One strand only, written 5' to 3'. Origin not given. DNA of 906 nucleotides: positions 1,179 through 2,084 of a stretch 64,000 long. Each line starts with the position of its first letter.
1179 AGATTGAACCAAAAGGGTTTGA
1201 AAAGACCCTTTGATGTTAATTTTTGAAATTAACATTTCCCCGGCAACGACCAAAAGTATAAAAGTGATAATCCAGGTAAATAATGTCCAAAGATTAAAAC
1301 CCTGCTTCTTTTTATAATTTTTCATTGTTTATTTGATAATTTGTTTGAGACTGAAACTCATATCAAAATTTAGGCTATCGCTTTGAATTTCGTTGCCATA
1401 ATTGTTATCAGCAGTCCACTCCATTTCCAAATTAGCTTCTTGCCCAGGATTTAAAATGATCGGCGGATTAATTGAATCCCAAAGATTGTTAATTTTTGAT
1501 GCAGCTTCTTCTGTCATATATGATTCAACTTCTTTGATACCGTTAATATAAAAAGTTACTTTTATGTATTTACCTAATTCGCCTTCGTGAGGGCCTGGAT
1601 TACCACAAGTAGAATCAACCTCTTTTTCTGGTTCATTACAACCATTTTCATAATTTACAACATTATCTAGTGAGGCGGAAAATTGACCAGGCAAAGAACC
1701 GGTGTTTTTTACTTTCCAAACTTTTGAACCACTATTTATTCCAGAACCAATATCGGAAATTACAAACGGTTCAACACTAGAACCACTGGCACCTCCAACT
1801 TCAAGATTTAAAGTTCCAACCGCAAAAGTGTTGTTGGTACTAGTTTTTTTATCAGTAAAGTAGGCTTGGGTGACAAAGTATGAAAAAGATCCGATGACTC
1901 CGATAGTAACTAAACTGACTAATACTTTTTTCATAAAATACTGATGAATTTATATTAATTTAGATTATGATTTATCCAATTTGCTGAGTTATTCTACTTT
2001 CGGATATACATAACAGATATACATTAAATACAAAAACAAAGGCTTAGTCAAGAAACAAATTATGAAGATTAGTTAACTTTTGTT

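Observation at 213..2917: TasA/camelysin-SipW-TasA cluster next to a lamin-tail-domain surface protein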

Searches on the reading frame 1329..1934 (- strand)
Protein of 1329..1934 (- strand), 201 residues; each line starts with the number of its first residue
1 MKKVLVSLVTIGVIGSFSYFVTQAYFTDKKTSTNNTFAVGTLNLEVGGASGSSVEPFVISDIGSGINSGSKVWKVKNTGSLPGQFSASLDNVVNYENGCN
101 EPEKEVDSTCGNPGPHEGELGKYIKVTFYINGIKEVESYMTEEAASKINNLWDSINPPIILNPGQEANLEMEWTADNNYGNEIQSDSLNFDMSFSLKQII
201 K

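Call 3: search_protein_families(library=pfam, proteins=[window:1329-1934:-], max_evalue=1)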
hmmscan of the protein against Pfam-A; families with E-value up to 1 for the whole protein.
window:1329-1934:- (201 aa): 3 families
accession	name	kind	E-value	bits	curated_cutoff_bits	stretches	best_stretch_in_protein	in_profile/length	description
PF12389.13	Peptidase_M73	-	2.5e-06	27.9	22.5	1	4-198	6-191/196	Camelysin metallo-endopeptidase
PF23930.1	DUF7268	-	0.0098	16.4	27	1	4-49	7-52/104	Family of unknown function (DUF7268)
PF05715.19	zf-piccolo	-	0.25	12.2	30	1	90-120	16-46/60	Piccolo Zn-finger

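Call 4: search_protein_families(library=ncbifam, proteins=[window:1329-1934:-], max_evalue=1)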
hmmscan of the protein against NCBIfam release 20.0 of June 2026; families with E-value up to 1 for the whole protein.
window:1329-1934:- (201 aa): 1 family
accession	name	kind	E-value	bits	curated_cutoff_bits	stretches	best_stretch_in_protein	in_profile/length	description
TIGR04088.1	cognate_SipW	domain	0.00058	20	19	1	22-42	15-34/34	SipW-dependent-type signal peptide-containing protein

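Call 9: search_solved_structures(query=window:1329-1934:-, max_evalue=10, show_alignments=2)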
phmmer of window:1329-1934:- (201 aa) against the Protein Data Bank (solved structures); distinct sequences matched with E-value up to 10: 1.
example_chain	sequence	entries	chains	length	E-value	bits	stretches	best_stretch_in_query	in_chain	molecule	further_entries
5e4e_A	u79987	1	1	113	1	12.3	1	66-125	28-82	Interleukin-13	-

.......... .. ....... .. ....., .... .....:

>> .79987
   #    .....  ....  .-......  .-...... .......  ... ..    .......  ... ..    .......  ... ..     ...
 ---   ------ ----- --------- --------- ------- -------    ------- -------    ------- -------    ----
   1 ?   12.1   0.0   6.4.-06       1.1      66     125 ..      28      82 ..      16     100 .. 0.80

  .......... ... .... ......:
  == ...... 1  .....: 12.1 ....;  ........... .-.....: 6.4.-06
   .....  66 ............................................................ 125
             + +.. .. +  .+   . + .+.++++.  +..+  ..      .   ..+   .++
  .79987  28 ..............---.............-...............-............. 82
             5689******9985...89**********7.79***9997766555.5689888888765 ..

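Call 11: find_homologous_proteins(query=window:1329-1934:-, max_evalue=0.001)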
Query window:1329-1934:- (201 aa): 129 proteins with E <= 0.001 among 235 candidates; the best 120 are listed.
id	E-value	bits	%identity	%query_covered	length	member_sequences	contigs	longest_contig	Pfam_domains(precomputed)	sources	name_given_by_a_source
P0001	7.1e-128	442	100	100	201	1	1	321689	PF12389.14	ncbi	-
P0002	3.1e-103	362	81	100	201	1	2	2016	PF12389.14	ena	-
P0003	8.6e-103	360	78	99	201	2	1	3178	PF12389.14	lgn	-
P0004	1.0e-102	360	78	100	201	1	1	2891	PF12389.14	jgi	jgi:hypothetical protein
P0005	6.3e-102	357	78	100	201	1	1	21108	PF12389.14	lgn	-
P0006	1.6e-101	356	76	100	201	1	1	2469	PF12389.14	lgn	-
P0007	1.7e-101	356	76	99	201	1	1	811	-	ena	-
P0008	9.2e-96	337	75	99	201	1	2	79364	PF12389.14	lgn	-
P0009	2.4e-83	297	64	100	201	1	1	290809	PF12389.14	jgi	jgi:hypothetical protein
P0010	3.0e-83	296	64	100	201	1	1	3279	PF12389.14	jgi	jgi:hypothetical protein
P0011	7.8e-83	295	62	100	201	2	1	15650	-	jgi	jgi:hypothetical protein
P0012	1.1e-80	288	63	100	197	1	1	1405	PF12389.14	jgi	jgi:hypothetical protein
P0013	1.6e-79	284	60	99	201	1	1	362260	-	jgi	jgi:hypothetical protein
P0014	4.3e-70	253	62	93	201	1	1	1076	-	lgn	-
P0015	2.7e-68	248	55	100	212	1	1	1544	-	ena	-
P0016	4.2e-68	247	57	100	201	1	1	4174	PF12389.14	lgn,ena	-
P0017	7.7e-67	243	55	100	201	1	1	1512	PF12389.14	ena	-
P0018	2.4e-66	241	55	100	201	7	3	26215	PF12389.14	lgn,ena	-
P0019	3.3e-66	241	54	100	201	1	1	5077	PF12389.14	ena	-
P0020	4.1e-66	240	53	100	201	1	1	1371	PF12389.14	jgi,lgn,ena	-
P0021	6.6e-66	240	54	100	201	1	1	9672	PF12389.14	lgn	-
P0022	8.3e-66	239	55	100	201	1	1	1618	PF12389.14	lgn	-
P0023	9.6e-66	239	54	100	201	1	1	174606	PF12389.14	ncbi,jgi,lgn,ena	-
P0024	1.0e-65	239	55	100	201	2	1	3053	PF12389.14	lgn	-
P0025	1.3e-65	239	54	100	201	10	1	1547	PF12389.14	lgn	-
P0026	2.1e-65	238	54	100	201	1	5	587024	PF12389.14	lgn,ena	-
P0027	2.3e-65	238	53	100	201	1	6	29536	PF12389.14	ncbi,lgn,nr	ncbi:MAG: TasA family protein [Candidatus Shapirobacteria bacterium]|nr:TasA family protein [Candida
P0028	4.0e-65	237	54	100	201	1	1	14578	PF12389.14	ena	-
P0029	4.4e-65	237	54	100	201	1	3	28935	PF12389.14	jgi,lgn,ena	-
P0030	1.4e-64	235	53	100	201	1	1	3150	PF12389.14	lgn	-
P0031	3.4e-64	234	53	100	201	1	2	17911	PF12389.14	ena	-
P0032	4.5e-64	234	53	100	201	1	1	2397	PF12389.14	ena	-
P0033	6.3e-64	233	54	100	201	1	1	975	PF12389.14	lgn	-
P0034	7.3e-64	233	54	100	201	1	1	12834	PF12389.14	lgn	-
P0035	1.2e-63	232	53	100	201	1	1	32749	PF12389.14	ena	-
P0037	2.1e-63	232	53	100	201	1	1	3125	PF12389.14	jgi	-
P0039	3.8e-63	231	53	100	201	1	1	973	PF12389.14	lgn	-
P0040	4.0e-63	231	52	100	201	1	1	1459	PF12389.14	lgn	-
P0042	6.5e-63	230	53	100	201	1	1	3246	PF12389.14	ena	-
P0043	7.2e-63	230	52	100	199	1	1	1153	PF12389.14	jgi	jgi:hypothetical protein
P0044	1.3e-62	229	53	100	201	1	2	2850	PF12389.14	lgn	-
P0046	1.3e-61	226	52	100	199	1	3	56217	PF12389.14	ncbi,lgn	-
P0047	3.8e-61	224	53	94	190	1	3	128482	PF12389.14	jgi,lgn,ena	-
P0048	5.6e-61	224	50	100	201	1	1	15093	PF12389.14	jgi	jgi:predicted ribosomally synthesized peptide with SipW-like signal peptide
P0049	6.0e-61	224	52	99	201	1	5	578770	PF12389.14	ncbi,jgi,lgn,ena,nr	ncbi:MAG TPA: TasA family protein [Candidatus Woesebacteria bacterium]|nr:TasA family protein [Candi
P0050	1.1e-60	223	51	100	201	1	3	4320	PF12389.14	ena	-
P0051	1.8e-60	222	50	100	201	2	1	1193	PF12389.14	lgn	-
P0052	2.9e-60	221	51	100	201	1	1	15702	PF12389.14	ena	-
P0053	3.4e-60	221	51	100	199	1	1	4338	PF12389.14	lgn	-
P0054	4.5e-60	221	50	100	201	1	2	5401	PF12389.14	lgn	-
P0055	7.3e-60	220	51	100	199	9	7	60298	PF12389.14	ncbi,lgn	-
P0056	7.4e-60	220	50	100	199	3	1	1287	PF12389.14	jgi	-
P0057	2.2e-59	218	50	100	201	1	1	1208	PF12389.14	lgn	-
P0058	3.0e-59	218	48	99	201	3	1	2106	PF12389.14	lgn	-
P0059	1.9e-58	215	49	99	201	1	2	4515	PF12389.14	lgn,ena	-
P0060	4.0e-58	214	53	100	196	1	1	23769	PF12389.14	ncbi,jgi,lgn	-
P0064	1.1e-54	203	48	99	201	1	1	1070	PF12389.14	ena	-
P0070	3.3e-50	189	46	99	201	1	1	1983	PF12389.14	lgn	-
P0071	7.9e-50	187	46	98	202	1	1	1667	PF12389.14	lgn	-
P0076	1.7e-45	173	45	99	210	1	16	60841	PF12389.14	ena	-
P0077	6.3e-45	171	44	99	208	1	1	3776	PF12389.14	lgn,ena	-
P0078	9.2e-45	171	46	99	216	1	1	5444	PF12389.14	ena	-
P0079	1.6e-44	170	44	99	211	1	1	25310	PF12389.14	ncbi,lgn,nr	ncbi:MAG: SipW-dependent-type signal peptide-containing protein [Candidatus Levybacteria bacterium]|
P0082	1.0e-43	167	44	100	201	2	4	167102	PF12389.14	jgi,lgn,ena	-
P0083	1.3e-43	167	45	100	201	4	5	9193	PF12389.14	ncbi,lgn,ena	-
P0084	1.3e-43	167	45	99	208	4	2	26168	PF12389.14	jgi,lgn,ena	-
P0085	2.0e-43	166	45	99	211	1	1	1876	PF12389.14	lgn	-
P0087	9.4e-43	164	44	99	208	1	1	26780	PF12389.14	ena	-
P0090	3.9e-42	162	46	99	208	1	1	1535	PF12389.14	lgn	-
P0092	1.2e-41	161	44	99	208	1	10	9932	PF12389.14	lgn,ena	-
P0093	2.4e-41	160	42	99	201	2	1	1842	PF12389.14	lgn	-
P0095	3.8e-41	159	45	99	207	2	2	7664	PF12389.14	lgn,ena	-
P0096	6.2e-41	158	41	99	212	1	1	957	PF12389.14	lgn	-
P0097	9.7e-41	158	43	99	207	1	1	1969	PF12389.14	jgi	jgi:predicted ribosomally synthesized peptide with SipW-like signal peptide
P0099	1.3e-40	157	44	99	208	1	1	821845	PF12389.14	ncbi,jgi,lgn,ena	ncbi:MAG: TasA family protein [Patescibacteria group bacterium]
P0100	2.6e-40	156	44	99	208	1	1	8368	PF12389.14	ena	-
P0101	5.4e-40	155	44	88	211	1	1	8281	PF12389.14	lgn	-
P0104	1.4e-39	154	44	99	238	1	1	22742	PF12389.14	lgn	-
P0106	2.3e-39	153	42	100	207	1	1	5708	PF12389.14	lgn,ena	-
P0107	2.9e-39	153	43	99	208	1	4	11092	PF12389.14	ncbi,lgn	-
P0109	9.5e-39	151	43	89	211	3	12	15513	PF12389.14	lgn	-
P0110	1.0e-38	151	45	100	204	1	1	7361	PF12389.14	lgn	-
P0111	1.6e-38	150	40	99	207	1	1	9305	PF12389.14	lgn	-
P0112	4.1e-38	149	43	99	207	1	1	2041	PF12389.14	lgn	-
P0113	3.6e-37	146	41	96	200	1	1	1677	PF12389.14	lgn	-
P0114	4.3e-37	146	43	99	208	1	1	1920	PF12389.14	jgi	-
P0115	1.5e-35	141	42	99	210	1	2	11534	PF12389.14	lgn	-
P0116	2.7e-35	140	40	97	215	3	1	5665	PF12389.14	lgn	-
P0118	1.2e-34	138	39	99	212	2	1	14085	PF12389.14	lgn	-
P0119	5.9e-34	135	37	99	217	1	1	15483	PF12389.14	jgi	jgi:hypothetical protein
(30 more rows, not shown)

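Call 13: find_encoding_contigs(protein=P0001, flank=10000, max_places=4)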
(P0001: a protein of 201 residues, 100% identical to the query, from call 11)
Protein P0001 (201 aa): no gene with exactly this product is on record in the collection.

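Call 15: find_encoding_contigs(protein=P0008, flank=6000, max_places=2)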
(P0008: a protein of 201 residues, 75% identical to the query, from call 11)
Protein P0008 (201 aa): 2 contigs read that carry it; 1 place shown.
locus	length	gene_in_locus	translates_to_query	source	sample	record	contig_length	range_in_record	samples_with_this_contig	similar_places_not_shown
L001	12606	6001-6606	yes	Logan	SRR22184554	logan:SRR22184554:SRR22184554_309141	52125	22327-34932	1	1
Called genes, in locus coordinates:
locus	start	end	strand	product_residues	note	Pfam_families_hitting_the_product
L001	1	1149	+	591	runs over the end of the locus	PF01336:tRNA_anti-codon, PF00152:tRNA-synt_2, PF02938:GAD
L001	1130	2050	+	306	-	PF00768:Peptidase_S11, PF13354:Beta-lactamase2 (weak)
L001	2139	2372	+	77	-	-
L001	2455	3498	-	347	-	-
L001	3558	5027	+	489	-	PF00749:tRNA-synt_1c, PF19269:Anticodon_2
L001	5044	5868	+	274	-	-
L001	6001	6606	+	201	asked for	PF12389:Peptidase_M73 (weak)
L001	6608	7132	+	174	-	PF10502:Peptidase_S26 (weak)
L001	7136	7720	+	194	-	-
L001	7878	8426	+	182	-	-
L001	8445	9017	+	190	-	-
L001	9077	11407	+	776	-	-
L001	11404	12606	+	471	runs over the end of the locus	PF00041:fn3 (weak)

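Call 16: find_encoding_contigs(protein=P0009, flank=6000, max_places=2)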
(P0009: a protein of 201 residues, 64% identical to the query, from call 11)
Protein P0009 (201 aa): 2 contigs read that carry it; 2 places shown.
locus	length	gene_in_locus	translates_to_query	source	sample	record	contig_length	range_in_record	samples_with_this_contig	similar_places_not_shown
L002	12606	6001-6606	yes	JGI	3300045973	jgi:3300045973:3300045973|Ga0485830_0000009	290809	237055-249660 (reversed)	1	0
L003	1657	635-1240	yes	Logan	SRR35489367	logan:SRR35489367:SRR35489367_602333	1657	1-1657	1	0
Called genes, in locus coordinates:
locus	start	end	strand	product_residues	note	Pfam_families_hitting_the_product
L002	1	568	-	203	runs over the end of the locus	-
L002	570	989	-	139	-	PF06103:DUF948 (faint), PF25764:KIF21A_4th (weak)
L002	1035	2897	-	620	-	-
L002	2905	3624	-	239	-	-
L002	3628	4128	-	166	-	-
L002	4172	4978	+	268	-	PF01966:HD (weak)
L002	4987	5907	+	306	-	-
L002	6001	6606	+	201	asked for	PF12389:Peptidase_M73 (weak)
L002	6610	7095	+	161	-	PF00717:Peptidase_S24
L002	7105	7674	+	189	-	-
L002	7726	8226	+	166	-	PF08239:SH3_3 (weak)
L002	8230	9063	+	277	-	-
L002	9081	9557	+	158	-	-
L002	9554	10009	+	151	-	-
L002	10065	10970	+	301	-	PF02743:dCache_1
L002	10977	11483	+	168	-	-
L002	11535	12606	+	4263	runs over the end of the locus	-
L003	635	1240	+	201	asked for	PF12389:Peptidase_M73 (weak)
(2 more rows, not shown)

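Call 17: find_encoding_contigs(protein=P0005, flank=6000, max_places=2)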
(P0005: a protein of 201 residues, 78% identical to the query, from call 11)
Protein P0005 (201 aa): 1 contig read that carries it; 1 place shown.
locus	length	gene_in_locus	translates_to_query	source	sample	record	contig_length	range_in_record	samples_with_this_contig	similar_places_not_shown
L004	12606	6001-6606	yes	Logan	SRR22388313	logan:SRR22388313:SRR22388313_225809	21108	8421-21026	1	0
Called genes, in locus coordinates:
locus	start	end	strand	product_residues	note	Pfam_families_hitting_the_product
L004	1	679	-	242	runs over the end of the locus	PF01061:ABC2_membrane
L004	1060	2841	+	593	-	PF13328:HD_4, PF01966:HD (weak), PF04607:RelA_SpoT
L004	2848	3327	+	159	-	PF27709:UCP014422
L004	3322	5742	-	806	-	-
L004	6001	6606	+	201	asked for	PF12389:Peptidase_M73 (faint)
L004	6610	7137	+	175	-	PF10502:Peptidase_S26 (weak), PF00717:Peptidase_S24 (weak)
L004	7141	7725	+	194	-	-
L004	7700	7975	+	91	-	PF01541:GIY-YIG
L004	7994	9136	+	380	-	-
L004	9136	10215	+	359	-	PF03222:Trp_Tyr_perm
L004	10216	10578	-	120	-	PF01219:DAGK_prokar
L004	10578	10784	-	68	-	-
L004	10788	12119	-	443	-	PF00496:SBP_bac_5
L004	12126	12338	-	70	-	PF03840:SecG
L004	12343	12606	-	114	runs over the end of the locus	?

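Call 18: search_protein_families(library=pfam, proteins=[L001:7878-8426:+, L001:8445-9017:+, L001:9077-11407:+, L001:5044-5868:+, L002:4987-5907:+, L002:7105-7674:+, L002:7726-8226:+, L002:8230-9063:+, L004:7141-7725:+], max_evalue=0.1)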
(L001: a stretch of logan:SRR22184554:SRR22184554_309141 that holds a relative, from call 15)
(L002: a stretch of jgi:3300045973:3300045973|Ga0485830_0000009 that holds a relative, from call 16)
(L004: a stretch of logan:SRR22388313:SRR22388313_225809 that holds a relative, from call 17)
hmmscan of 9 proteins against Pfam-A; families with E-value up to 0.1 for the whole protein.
L001:7878-8426:+ (182 aa): 2 families
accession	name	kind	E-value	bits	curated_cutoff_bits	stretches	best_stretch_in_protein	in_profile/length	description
PF12389.13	Peptidase_M73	-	0.0015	18.8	22.5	1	2-49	4-50/196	Camelysin metallo-endopeptidase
PF09222.16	Fim-adh_lectin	-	0.034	14.1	25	1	48-104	86-138/171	Fimbrial adhesin F17-AG, lectin domain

L001:8445-9017:+ (190 aa): 0 families

L001:9077-11407:+ (776 aa): 2 families
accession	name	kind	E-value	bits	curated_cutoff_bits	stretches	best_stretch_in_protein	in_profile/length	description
PF10502.14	Peptidase_S26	-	0.00027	21.4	22.9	1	21-90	7-78/168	Signal peptidase, peptidase S26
PF00932.25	LTD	-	0.0007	20.4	34.3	1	558-645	7-107/109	Lamin Tail Domain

L001:5044-5868:+ (274 aa): 0 families

L002:4987-5907:+ (306 aa): 0 families

L002:7105-7674:+ (189 aa): 2 families
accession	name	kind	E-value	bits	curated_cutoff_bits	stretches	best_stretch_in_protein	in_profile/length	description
PF12389.13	Peptidase_M73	-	0.033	14.4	22.5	1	31-143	31-146/196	Camelysin metallo-endopeptidase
PF19822.4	DUF6304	-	0.061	13.6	35.8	1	50-138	17-110/156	Family of unknown function (DUF6304)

L002:7726-8226:+ (166 aa): 3 families
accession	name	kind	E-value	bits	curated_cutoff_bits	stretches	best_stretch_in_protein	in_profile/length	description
PF08239.17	SH3_3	-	3.1e-07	30.9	27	1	112-163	2-54/54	Bacterial SH3 domain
PF06347.19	SH3_4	-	0.0013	18.9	24.1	1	111-160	3-52/56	Bacterial SH3 domain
PF03283.19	PAE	-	0.024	14.2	26.6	1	8-85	231-307/355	Pectinacetylesterase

L002:8230-9063:+ (277 aa): 3 families
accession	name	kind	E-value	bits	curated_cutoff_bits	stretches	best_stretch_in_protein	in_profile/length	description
PF20874.2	Relaxase_M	-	0.0084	16.7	27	1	214-256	38-79/86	Relaxase central domain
PF10518.14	TAT_signal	-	0.061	13.8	22.7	0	152-168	1-17/21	TAT (twin-arginine translocation) pathway signal sequence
PF13491.11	FtsK_4TM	-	0.092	12.9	23.1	0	30-82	59-110/171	4TM region of DNA translocase FtsK/SpoIIIE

L004:7141-7725:+ (194 aa): 0 families

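Call 32: predict_structure(alignment_id=A2)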
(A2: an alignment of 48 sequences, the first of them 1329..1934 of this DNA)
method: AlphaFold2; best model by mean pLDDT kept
length: 201 residues; sequences in the alignment: 48
mean_pLDDT: 76.8   pTM: 0.67
mean pLDDT of the five models: 76.8, 71.5, 70.8, 68.7, 67.1
residues with pLDDT >= 90: 26; 70-90: 119; 50-70: 46; < 50: 10
segments of 3 or more residues with pLDDT < 50: 26-32, 35-37
pLDDT, mean of each block of 10 residues (from residue 1): 78 68 47 51 73 67 76 88 86 81 70 79 90 90 78 82 91 82 77 82 51
secondary structure, 60 per line:
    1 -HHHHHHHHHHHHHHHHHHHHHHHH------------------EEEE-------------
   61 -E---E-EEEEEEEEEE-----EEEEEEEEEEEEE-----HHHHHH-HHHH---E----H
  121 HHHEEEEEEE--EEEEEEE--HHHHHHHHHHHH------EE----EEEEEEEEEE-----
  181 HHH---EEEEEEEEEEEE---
elements in order: H2-25 E44-47 E68-77 E83-95 H101-106 H108-111 H120-123 E124-130 E133-139 H142-153 E166-175 E187-198

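Call 34: fold_search(model_id=the predicted structure, library=pdb)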
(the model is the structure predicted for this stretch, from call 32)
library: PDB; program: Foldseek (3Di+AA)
matches with E <= 10: 1039; with E <= 0.001: 4
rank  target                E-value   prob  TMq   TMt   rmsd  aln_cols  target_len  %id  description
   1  8aur_A                2.5e-06  1.00  0.43  0.38   8.4       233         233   16  Cryo-EM structure of a TasA fibre (released 2022-11-30)
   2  4y2l_F                5.2e-04  1.00  0.35  0.44  15.0       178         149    9  Structure of CFA/I pili major subunit CfaB trimer (released 2016-08-10)
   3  4y2l_D                7.6e-04  1.00  0.35  0.44  15.4       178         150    9  Structure of CFA/I pili major subunit CfaB trimer (released 2016-08-10)
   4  4y2l_A                9.0e-04  1.00  0.35  0.44  15.1       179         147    9  Structure of CFA/I pili major subunit CfaB trimer (released 2016-08-10)
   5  8ehs_A                1.2e-03  1.00  0.36  0.46  14.2       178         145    9  Cryo-EM reconstruction of the CS17 bacterial adhesion pili (released 2023-03-22)
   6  4y2l_B                2.6e-03  0.99  0.34  0.43  14.9       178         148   10  Structure of CFA/I pili major subunit CfaB trimer (released 2016-08-10)
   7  7pnb_A                3.0e-03  0.97  0.30  0.32  12.5       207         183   11  Sulfolobus acidocaldarius 0406 filament. (released 2022-09-14)
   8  9bab                  5.0e-03  0.80  0.24  0.30  12.2       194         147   10  Cryo-EM of Hyper2 tube, ~27 nm diameter (released 2025-04-09)
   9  4y2n_C                1.0e-02  0.97  0.35  0.44  14.3       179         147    9  Structure of CFA/I pili major subunit CfaB trimer (released 2016-08-10)
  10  9biw_B                1.1e-02  0.77  0.25  0.11  18.6       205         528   12  Crystal structure of Chelona Toxin, a diphtheria toxin homolog, from Austwickia chelonae (released 2024-08-07)
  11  7kmp                  1.9e-02  0.75  0.22  0.06  17.0       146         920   12  Crystal structure of the GH31 alpha-xylosidase (Xac1773) from Xanthomonas citri (released 2021-05-26)
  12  6sl4_A                2.0e-02  0.60  0.23  0.29  15.2       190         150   14  The unique CBM-Cthe_0271 of Ruminiclostridium thermocellum (released 2020-03-18)
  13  9biw_A                2.1e-02  0.69  0.25  0.11  18.2       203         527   12  Crystal structure of Chelona Toxin, a diphtheria toxin homolog, from Austwickia chelonae (released 2024-08-07)
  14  7knc                  2.3e-02  0.82  0.23  0.06  17.6       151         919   10  Crystal structure of the GH31 alpha-xylosidase (Xac1773) from Xanthomonas citri (released 2021-05-26)
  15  9hdi_MODEL_1_A        2.3e-02  0.54  0.26  0.29  14.5       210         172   10  N-terminally truncated CanA from Pyrodictium abyssi - K1-CanA (released 2025-08-20)
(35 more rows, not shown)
